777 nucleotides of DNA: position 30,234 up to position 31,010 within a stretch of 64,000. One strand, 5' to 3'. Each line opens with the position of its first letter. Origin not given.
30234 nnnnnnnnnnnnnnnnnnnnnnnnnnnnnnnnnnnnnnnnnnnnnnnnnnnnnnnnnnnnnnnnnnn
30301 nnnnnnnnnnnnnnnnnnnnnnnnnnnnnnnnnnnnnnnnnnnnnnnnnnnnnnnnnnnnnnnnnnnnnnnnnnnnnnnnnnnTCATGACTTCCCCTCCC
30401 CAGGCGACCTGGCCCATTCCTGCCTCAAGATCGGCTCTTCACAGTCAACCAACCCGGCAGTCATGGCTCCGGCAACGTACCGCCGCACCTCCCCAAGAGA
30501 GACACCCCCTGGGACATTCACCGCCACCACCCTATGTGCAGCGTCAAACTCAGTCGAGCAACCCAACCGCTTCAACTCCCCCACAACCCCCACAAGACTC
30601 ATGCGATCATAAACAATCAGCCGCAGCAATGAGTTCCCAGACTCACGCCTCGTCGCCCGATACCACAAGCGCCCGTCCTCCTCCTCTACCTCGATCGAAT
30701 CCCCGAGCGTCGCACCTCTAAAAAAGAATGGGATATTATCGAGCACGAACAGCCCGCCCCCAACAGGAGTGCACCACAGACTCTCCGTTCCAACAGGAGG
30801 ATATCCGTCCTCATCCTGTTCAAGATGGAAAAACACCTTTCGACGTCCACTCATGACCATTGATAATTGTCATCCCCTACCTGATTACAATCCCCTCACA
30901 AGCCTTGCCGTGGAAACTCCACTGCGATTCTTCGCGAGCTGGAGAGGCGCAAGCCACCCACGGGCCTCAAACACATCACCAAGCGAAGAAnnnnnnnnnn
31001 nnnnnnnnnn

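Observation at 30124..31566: Cluster of three orphan polymorphic-toxin immunity-like genes with no cognate toxin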

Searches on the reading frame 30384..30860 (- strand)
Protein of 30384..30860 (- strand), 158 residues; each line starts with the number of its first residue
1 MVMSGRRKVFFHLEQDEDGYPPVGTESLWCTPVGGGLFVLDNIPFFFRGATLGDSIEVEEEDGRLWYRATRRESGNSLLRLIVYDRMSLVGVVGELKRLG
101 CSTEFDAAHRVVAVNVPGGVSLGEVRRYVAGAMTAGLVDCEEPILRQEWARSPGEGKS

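Call 3: search_protein_families(library=pfam, proteins=[window:30384-30860:-], max_evalue=1)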
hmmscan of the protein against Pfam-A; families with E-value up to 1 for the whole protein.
window:30384-30860:- (158 aa): 1 family
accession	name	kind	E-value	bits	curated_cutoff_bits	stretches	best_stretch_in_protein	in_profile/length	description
PF14085.11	DUF4265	-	3e-23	82.4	27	1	26-138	1-113/115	Domain of unknown function (DUF4265)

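Call 4: search_protein_families(library=ncbifam, proteins=[window:30384-30860:-], max_evalue=1)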
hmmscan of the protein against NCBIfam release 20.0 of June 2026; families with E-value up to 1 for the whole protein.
window:30384-30860:- (158 aa): 0 families

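Call 10: find_encoding_contigs(protein=window:30384-30860:-, flank=10000, max_places=10)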
Protein window:30384-30860:- (158 aa): no gene with exactly this product is on record in the collection.

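Call 15: find_homologous_proteins(query=window:30384-30860:-, max_evalue=0.001)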
Query window:30384-30860:- (158 aa): 173 proteins with E <= 0.001 among 225 candidates; the best 120 are listed.
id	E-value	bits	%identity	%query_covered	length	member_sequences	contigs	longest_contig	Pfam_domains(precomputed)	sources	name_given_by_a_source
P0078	4.8e-98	344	99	99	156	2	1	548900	PF14085.12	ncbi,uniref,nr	ncbi:DUF4265 domain-containing protein [Corallococcus silvisoli]|uniref:DUF4265 domain-containing pr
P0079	3.8e-41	159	53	89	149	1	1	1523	PF14085.12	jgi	jgi:hypothetical protein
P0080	8.1e-37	145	53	91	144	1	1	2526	PF14085.12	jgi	jgi:hypothetical protein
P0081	1.1e-36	144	47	92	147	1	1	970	PF14085.12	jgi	jgi:hypothetical protein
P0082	1.1e-36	144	50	89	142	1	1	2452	PF14085.12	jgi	jgi:hypothetical protein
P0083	1.2e-36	144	48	92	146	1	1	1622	PF14085.12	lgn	-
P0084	2.5e-36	143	50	92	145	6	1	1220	PF14085.12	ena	-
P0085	2.8e-36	143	51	89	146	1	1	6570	PF14085.12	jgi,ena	-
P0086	3.4e-36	143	49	90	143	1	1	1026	PF14085.12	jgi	jgi:hypothetical protein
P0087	4.9e-36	142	50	92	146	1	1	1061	PF14085.12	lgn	-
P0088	5.2e-36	142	44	92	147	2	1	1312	PF14085.12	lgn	-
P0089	5.9e-36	142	49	92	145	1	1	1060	PF14085.12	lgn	-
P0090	7.0e-36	142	48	91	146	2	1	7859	PF14085.12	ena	-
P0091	8.4e-36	142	52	91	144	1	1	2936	PF14085.12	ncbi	ncbi:MAG: DUF4265 domain-containing protein [Byssovorax sp.]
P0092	8.4e-36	142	48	89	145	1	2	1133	PF14085.12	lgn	-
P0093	1.2e-35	141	50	89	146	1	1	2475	PF14085.12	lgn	-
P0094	1.4e-35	141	46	92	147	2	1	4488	PF14085.12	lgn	-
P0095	1.6e-35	141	44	97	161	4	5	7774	PF14085.12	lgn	-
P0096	2.0e-35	140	46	92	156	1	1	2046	PF14085.12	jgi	jgi:hypothetical protein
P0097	2.0e-35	140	50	89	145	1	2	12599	PF14085.12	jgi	jgi:hypothetical protein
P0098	2.5e-35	140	47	92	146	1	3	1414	PF14085.12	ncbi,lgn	-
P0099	2.6e-35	140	53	91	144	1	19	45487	PF14085.12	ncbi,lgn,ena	-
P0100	4.2e-35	139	45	92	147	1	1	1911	PF14085.12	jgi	jgi:hypothetical protein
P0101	4.4e-35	139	50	89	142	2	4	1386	PF14085.12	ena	-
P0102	4.9e-35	139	44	92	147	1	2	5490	PF14085.12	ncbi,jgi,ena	-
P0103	5.1e-35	139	45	92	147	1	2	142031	PF14085.12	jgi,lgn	jgi:hypothetical protein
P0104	6.3e-35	139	50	89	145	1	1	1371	PF14085.12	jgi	jgi:hypothetical protein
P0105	6.9e-35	139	45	92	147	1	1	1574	PF14085.12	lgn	-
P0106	8.1e-35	138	49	92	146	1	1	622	PF14085.12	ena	-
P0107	9.5e-35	138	47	91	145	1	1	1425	PF14085.12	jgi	jgi:Domain of unknown function (DUF4265)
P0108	1.0e-34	138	49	92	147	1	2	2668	PF14085.12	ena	-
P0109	1.2e-34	138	49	90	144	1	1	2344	PF14085.12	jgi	jgi:hypothetical protein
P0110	1.3e-34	138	45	95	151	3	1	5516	PF14085.12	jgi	jgi:hypothetical protein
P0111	1.8e-34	137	45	92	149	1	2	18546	PF14085.12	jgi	jgi:hypothetical protein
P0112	3.3e-34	136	45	92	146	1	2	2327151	PF14085.12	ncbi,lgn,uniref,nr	ncbi:hypothetical protein GCM10007862_15540 [Dyella lipolytica]|uniref:DUF4265 domain-containing pro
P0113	4.1e-34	136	47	92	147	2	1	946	PF14085.12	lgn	-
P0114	4.2e-34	136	47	92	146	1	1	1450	PF14085.12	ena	-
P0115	4.6e-34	136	49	90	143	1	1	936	PF14085.12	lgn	-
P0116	5.4e-34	136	49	92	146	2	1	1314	PF14085.12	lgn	-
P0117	1.2e-33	135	52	89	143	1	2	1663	PF14085.12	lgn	-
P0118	1.2e-33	135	45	92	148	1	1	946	PF14085.12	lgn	-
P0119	1.3e-33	134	47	92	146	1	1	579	PF14085.12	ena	-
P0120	1.6e-33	134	47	92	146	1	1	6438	PF14085.12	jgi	jgi:hypothetical protein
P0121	1.7e-33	134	47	92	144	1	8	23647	PF14085.12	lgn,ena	-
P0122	2.0e-33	134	46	92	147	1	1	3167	PF14085.12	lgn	-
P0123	2.1e-33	134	48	89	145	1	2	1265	PF14085.12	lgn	-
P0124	2.1e-33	134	50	91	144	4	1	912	PF14085.12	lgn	-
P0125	2.5e-33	134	48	90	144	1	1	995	PF14085.12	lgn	-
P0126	2.7e-33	133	44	92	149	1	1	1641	PF14085.12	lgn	-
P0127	2.7e-33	133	52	91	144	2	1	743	PF14085.12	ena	-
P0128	2.8e-33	133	50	92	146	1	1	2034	PF14085.12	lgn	-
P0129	2.9e-33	133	48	90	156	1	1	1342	PF14085.12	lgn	-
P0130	3.3e-33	133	48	89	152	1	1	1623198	PF14085.12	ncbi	-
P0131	3.7e-33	133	47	92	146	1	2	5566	PF14085.12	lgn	-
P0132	4.9e-33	133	50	91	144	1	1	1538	PF14085.12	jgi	jgi:hypothetical protein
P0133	5.7e-33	132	48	92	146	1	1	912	PF14085.12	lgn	-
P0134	5.8e-33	132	46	90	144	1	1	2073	PF14085.12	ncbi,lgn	-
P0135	7.4e-33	132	48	93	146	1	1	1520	PF14085.12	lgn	-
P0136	7.7e-33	132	46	89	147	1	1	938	PF14085.12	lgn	-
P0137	8.6e-33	132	50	89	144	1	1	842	PF14085.12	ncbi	-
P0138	9.2e-33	132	43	93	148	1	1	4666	PF14085.12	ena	-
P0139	9.7e-33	132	43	92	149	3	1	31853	PF14085.12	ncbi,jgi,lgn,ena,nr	ncbi:MAG TPA: DUF4265 domain-containing protein [Dyella sp.]|nr:DUF4265 domain-containing protein [D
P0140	1.0e-32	132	46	93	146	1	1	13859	PF14085.12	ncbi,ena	-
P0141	1.7e-32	131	48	90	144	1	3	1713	PF14085.12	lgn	-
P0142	1.8e-32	131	47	92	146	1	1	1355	PF14085.12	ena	-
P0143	1.9e-32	131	46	92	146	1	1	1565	PF14085.12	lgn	-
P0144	2.3e-32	130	45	92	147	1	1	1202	PF14085.12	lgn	-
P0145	2.6e-32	130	48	89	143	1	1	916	PF14085.12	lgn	-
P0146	4.1e-32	130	46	92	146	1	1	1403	PF14085.12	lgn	-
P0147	4.4e-32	129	45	90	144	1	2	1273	PF14085.12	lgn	-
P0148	6.5e-32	129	45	92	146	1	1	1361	PF14085.12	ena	-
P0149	6.7e-32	129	48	92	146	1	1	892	PF14085.12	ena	-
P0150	6.9e-32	129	44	91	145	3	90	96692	PF14085.12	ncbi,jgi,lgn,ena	ncbi:MAG: DUF4265 domain-containing protein [Verrucomicrobiota bacterium]|jgi:hypothetical protein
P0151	1.3e-31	128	45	90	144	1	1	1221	PF14085.12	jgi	jgi:hypothetical protein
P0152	1.3e-31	128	45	91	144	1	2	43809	PF14085.12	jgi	jgi:hypothetical protein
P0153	1.4e-31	128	46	90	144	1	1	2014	PF14085.12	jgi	jgi:hypothetical protein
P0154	1.5e-31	128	45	91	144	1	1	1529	PF14085.12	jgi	jgi:hypothetical protein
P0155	2.2e-31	127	46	90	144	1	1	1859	PF14085.12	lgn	-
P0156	2.4e-31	127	45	90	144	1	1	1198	PF14085.12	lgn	-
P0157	3.9e-31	126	43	91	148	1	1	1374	PF14085.12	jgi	-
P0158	4.0e-31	126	46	89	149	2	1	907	PF14085.12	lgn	-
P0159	6.8e-31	126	49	89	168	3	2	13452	PF14085.12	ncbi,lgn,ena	-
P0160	6.8e-31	126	44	90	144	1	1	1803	PF14085.12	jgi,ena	jgi:hypothetical protein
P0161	8.6e-31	125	44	90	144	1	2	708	PF14085.12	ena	-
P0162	1.2e-30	125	45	89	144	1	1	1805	PF14085.12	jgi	jgi:Domain of unknown function (DUF4265)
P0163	2.1e-30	124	46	92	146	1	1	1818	PF14085.12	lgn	-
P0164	3.1e-30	123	45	92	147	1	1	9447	PF14085.12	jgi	jgi:hypothetical protein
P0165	4.2e-30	123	45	89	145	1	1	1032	PF14085.12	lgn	-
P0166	5.1e-30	123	44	92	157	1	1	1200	PF14085.12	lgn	-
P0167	6.5e-30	122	45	89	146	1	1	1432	PF14085.12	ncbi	-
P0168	6.6e-30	122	45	92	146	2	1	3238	PF14085.12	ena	-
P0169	6.8e-30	122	43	92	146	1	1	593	PF14085.12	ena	-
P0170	7.0e-30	122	44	92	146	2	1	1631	PF14085.12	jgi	-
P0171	7.2e-30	122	45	89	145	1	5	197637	PF14085.12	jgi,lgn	-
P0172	7.8e-30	122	46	92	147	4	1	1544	PF14085.12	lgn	-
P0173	8.1e-30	122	47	89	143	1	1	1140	PF14085.12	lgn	-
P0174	9.3e-30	122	45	92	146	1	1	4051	PF14085.12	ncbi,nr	ncbi:MAG TPA: DUF4265 domain-containing protein [Polyangiaceae bacterium]|nr:DUF4265 domain-containi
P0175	9.5e-30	122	45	92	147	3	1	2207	PF14085.12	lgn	-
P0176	1.5e-29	121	48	89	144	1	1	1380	PF14085.12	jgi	jgi:hypothetical protein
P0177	1.9e-29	121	42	93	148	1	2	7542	PF14085.12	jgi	jgi:hypothetical protein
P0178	2.1e-29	121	43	91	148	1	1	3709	PF14085.12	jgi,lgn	jgi:hypothetical protein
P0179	2.8e-29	120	44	92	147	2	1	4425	PF14085.12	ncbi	ncbi:MAG: DUF4265 domain-containing protein [Planctomycetota bacterium]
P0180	3.4e-29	120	43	92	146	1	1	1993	PF14085.12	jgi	-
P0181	5.2e-29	119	46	92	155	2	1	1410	PF14085.12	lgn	-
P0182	6.2e-29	119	46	85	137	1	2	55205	PF14085.12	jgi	jgi:hypothetical protein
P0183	6.7e-29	119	47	92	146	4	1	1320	PF14085.12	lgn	-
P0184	2.7e-28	117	41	91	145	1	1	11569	PF14085.12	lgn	-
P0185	3.3e-28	117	46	89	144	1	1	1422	PF14085.12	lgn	-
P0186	5.9e-28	116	42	98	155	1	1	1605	PF14085.12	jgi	jgi:hypothetical protein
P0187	1.1e-27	115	42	90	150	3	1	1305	PF14085.12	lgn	-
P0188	1.2e-27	115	44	92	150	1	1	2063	PF14085.12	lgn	-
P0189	1.4e-27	115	45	89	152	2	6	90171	PF14085.12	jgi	jgi:hypothetical protein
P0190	1.7e-27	115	40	92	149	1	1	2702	PF14085.12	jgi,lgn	jgi:hypothetical protein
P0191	1.8e-27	115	46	87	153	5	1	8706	PF14085.12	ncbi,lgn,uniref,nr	ncbi:MAG TPA: DUF4265 domain-containing protein [Aquabacterium sp.]|uniref:DUF4265 domain-containing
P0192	2.9e-27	114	42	92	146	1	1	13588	PF14085.12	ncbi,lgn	-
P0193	2.9e-27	114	43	87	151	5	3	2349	PF14085.12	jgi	jgi:hypothetical protein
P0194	3.0e-27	114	47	89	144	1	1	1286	PF14085.12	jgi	jgi:hypothetical protein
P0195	4.8e-27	113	43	87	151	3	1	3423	PF14085.12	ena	-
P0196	5.0e-27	113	44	89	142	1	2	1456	PF14085.12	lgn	-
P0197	7.7e-27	112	43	87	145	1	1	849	PF14085.12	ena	-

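Call 17: find_encoding_contigs(protein=P0078, flank=10000, max_places=5)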
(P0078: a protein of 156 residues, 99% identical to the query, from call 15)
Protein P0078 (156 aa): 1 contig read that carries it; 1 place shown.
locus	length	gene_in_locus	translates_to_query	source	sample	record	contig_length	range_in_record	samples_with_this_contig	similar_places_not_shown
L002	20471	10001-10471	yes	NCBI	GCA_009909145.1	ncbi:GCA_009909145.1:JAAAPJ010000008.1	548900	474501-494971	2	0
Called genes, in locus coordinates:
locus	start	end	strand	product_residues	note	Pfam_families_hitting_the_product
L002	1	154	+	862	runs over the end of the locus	PF01751:Toprim, PF01131:Topoisom_bac, PF01396:Zn_ribbon_Top1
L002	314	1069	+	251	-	PF01618:MotA_ExbB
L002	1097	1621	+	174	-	PF02472:ExbD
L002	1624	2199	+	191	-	PF02472:ExbD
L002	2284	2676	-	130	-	PF01258:zf-dskA_traR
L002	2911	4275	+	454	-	PF00890:FAD_binding_2 (weak), PF01134:GIDA, PF01266:DAO (faint)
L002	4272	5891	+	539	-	PF26549:Tricorn_N (faint), PF07676:PD40 (faint)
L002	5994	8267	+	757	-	-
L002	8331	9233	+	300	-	PF02899:Phage_int_SAM_1, PF00589:Phage_integrase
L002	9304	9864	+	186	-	PF15589:Imm21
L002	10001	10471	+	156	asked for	PF14085:DUF4265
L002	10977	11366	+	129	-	PF08818:DUF1801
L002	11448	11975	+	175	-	PF00227:Proteasome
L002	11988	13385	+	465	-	PF00493:MCM (faint), PF00004:AAA (weak), PF07724:AAA_2 (weak), PF07728:AAA_5 (faint), PF13401:AAA_22 (faint), PF07724:AAA_2, PF00004:AAA (weak)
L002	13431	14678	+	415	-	PF00202:Aminotran_3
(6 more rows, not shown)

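Call 35: find_encoding_contigs(protein=P0112, flank=8000, max_places=2)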
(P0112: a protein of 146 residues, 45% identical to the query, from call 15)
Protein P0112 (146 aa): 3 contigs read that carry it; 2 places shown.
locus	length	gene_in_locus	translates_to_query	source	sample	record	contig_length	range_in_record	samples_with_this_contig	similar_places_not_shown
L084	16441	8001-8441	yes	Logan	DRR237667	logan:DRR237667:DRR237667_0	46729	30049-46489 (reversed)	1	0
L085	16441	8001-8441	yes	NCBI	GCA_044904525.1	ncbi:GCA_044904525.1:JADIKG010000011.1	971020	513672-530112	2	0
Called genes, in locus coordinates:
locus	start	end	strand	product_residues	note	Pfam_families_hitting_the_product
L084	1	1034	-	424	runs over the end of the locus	?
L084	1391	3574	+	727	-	PF13606:Ank_3 (faint), PF12796:Ank_2, PF13637:Ank_4 (faint), PF00023:Ank (weak)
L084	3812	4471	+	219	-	-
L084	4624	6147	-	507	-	PF13231:PMT_2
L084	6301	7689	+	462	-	PF20033:DUF6438, PF12796:Ank_2 (faint), PF13637:Ank_4 (faint), PF13857:Ank_5 (faint)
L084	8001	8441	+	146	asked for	PF14085:DUF4265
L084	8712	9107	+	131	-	-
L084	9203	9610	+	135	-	PF00903:Glyoxalase, PF18029:Glyoxalase_6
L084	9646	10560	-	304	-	PF00126:HTH_1, PF03466:LysR_substrate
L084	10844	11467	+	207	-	PF00857:Isochorismatase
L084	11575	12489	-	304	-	PF00126:HTH_1, PF03466:LysR_substrate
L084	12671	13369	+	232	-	PF02678:Pirin, PF07883:Cupin_2 (weak), PF17954:Pirin_C_2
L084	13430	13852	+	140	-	PF07291:MauE (weak), PF07681:DoxX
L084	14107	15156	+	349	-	-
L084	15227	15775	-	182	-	PF22381:Staph_reg_Sar_Rot (weak), PF01047:MarR, PF12802:MarR_2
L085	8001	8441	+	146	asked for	PF14085:DUF4265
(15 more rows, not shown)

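Call 36: find_encoding_contigs(protein=P0130, flank=8000, max_places=2)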
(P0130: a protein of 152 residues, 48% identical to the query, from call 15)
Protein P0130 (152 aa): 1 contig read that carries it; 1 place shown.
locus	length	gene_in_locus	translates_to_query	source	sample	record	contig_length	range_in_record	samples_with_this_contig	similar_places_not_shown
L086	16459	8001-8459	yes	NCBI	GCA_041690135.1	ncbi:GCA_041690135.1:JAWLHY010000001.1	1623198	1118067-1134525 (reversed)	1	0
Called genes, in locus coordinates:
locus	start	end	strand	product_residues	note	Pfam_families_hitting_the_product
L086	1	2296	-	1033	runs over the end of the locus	PF17963:Big_9 (faint), PF00801:PKD (faint), PF07676:PD40 (faint), PF21027:Sde0182_C (faint), PF22352:K319L-like_PKD (weak), PF18911:PKD_4 (weak), PF22352:K319L-like_PKD (weak)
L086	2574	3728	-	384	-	PF00578:AhpC-TSA, PF08534:Redoxin, PF13905:Thioredoxin_8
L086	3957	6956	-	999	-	PF25778:DUF7948, PF06739:SBBP (weak), PF00041:fn3 (weak), PF25059:FN3_DSCAM-DSCAML_C (faint), PF22073:Cep192_D4 (weak)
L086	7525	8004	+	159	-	-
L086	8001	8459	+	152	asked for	PF14085:DUF4265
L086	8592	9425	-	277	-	PF02578:Cu-oxidase_4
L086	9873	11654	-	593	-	PF19864:Radical_SAM_N2, PF04055:Radical_SAM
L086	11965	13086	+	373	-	PF07730:HisKA_3, PF13581:HATPase_c_2 (weak), PF02518:HATPase_c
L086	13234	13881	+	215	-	PF00072:Response_reg, PF00196:GerE, PF08281:Sigma70_r4_2 (weak)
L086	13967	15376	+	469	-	PF00884:Sulfatase, PF01663:Phosphodiest (faint), PF16347:SGSH_C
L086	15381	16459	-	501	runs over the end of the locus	PF02074:Peptidase_M32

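Call 37: search_solved_structures(query=window:30384-30860:-, max_evalue=1)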
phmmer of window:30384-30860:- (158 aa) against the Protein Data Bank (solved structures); distinct sequences matched with E-value up to 1: 2.
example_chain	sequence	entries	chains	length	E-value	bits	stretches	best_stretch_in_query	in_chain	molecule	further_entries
8pjw_A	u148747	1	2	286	0.00013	25.5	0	46-85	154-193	SAKe6FE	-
5ueb_A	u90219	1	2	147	0.0013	22.1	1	33-87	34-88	NegoA.19184.a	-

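Call 59: find_encoding_contigs(protein=P0150, flank=6000, max_places=4)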
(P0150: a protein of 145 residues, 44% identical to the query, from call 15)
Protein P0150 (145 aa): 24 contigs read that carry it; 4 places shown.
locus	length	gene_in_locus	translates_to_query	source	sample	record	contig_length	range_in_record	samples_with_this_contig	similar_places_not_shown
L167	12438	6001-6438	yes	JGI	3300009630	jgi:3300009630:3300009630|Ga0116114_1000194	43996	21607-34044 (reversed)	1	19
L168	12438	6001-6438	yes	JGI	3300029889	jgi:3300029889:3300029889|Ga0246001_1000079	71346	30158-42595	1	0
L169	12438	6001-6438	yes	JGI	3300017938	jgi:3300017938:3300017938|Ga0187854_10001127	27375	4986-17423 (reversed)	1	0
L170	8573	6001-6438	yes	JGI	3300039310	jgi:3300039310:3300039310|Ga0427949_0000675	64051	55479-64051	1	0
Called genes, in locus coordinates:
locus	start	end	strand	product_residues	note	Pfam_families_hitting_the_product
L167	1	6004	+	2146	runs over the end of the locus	PF03534:SpvB, PF12256:TcdB_toxin_midN, PF01844:HNH, PF14279:HNH_5 (weak)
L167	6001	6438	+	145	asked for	PF14085:DUF4265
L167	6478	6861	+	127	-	-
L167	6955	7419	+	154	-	-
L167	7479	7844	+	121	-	PF10008:DUF2251 (weak)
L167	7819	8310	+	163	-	-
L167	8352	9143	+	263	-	-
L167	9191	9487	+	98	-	-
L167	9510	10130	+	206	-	-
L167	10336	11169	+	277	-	PF07661:MORN_2 (faint)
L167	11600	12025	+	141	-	-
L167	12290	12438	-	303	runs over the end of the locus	PF07724:AAA_2, PF07728:AAA_5, PF10431:ClpB_D2-small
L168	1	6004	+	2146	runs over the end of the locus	PF03534:SpvB, PF12256:TcdB_toxin_midN, PF01844:HNH, PF14279:HNH_5 (weak)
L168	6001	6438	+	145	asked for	PF14085:DUF4265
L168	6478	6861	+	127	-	-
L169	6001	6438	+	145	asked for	PF14085:DUF4265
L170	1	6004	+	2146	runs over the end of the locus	PF03534:SpvB, PF12256:TcdB_toxin_midN, PF01844:HNH, PF14279:HNH_5 (weak)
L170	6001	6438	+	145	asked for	PF14085:DUF4265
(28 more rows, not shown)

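Call 60: find_encoding_contigs(protein=P0171, flank=6000, max_places=3)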
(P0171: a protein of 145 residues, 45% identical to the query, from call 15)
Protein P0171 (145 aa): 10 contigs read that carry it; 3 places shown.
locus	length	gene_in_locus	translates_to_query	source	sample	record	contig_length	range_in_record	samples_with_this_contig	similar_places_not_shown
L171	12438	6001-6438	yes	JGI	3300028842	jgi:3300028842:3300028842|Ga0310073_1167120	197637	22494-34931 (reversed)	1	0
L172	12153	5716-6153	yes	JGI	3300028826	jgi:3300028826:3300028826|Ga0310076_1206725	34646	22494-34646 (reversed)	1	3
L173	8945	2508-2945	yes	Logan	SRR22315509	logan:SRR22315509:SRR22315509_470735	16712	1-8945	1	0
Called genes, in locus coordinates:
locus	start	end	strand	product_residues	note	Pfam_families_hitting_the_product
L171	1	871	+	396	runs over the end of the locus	-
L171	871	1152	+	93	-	-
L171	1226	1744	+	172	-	PF05280:FlhC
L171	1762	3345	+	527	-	-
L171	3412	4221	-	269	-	-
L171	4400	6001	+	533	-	PF14449:PT-TG, PF01844:HNH, PF14279:HNH_5 (weak)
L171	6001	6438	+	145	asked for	PF14085:DUF4265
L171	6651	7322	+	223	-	PF14137:DUF4304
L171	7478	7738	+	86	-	-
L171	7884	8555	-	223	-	-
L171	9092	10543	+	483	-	PF07514:TraI_2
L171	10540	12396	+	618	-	PF01935:DUF87 (weak), PF10412:TrwB_AAD_bind (weak), PF12696:TraG-D_C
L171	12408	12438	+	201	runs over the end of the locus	-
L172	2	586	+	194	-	?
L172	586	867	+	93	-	-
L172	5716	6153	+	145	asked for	PF14085:DUF4265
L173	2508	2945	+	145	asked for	PF14085:DUF4265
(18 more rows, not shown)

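Call 70: search_solved_structures(query=A4, max_evalue=0.1, show_alignments=1)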
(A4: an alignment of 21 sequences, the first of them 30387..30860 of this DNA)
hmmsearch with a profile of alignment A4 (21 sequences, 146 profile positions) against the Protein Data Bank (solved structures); distinct sequences matched with E-value up to 0.1: 1.
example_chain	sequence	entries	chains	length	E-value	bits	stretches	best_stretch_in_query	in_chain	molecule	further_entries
5ueb_A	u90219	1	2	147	5.8e-11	45.6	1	30-144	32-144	NegoA.19184.a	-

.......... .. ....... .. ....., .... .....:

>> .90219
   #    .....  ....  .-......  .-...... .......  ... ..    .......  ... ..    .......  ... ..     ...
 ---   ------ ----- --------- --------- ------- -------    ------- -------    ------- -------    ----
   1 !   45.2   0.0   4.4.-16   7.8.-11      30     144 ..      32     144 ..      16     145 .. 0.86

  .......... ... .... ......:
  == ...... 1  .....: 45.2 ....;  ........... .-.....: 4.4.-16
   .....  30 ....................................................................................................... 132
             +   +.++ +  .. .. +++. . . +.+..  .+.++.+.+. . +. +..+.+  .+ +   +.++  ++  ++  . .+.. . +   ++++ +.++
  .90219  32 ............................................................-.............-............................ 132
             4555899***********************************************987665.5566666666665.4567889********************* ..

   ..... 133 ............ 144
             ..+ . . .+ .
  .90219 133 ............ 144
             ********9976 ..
